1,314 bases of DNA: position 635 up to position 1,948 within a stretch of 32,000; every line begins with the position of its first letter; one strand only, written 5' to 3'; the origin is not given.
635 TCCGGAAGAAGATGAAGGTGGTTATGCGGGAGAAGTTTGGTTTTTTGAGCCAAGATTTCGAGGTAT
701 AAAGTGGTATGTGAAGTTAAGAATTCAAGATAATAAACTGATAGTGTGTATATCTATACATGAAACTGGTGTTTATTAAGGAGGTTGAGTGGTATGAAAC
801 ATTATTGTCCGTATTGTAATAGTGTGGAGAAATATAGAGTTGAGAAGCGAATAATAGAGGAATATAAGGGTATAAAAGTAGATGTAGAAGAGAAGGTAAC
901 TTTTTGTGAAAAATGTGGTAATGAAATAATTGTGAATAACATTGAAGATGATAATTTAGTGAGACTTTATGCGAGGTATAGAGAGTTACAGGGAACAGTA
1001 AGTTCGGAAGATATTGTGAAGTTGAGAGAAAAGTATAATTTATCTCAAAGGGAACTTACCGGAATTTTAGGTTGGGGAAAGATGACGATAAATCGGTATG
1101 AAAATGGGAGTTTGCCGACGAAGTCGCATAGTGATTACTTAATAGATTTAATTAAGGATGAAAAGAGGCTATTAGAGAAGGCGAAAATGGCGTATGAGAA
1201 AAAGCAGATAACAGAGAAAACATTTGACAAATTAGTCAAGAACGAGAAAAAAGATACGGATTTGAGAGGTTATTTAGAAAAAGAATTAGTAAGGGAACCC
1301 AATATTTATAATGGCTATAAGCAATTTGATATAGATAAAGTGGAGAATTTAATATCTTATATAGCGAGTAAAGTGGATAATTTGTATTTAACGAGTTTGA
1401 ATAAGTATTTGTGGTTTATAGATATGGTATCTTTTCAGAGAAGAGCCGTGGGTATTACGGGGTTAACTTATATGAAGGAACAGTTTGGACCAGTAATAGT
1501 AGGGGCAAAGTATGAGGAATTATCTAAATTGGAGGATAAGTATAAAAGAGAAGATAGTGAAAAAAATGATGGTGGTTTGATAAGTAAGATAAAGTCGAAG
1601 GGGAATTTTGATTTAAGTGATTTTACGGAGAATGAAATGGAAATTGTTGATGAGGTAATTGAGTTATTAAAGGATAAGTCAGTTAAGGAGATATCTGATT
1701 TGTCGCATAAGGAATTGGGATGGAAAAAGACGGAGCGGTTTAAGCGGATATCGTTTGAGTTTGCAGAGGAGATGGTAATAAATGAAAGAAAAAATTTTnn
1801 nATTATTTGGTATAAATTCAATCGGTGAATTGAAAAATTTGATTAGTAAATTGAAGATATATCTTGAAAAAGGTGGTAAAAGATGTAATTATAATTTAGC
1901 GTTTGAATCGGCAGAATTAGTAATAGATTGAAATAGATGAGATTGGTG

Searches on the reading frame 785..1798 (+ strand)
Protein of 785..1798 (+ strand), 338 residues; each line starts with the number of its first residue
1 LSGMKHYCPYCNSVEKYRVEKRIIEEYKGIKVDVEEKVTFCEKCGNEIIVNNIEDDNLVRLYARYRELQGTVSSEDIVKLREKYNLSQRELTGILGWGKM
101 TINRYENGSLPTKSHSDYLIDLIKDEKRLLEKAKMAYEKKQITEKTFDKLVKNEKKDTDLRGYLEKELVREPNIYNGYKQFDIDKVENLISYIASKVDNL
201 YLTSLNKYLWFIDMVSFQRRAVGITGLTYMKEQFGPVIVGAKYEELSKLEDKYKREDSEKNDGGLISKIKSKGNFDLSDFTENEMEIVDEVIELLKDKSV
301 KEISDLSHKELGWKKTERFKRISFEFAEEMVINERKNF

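Call 91: search_protein_families(library=pfam, proteins=[window:785-1798:+], max_evalue=0.01)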
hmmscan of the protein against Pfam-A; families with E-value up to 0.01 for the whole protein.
window:785-1798:+ (338 aa): 5 families
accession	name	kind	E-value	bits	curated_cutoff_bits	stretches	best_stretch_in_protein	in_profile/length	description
PF13274.11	SocA_Panacea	-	6.5e-19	69.4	25.7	1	205-314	1-113/113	Antitoxin SocA-like, Panacea domain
PF15731.11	MqsA_antitoxin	-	3.6e-15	56.7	30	1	8-131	3-128/131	Antitoxin component of bacterial toxin-antitoxin system, MqsA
PF01381.28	HTH_3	-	9.5e-06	26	23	1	79-112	3-37/55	Helix-turn-helix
PF12844.13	HTH_19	-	0.00099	19.4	30.2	1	79-111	6-39/64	Helix-turn-helix domain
PF13560.12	HTH_31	-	0.0024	18.6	27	1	80-111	9-40/64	Helix-turn-helix domain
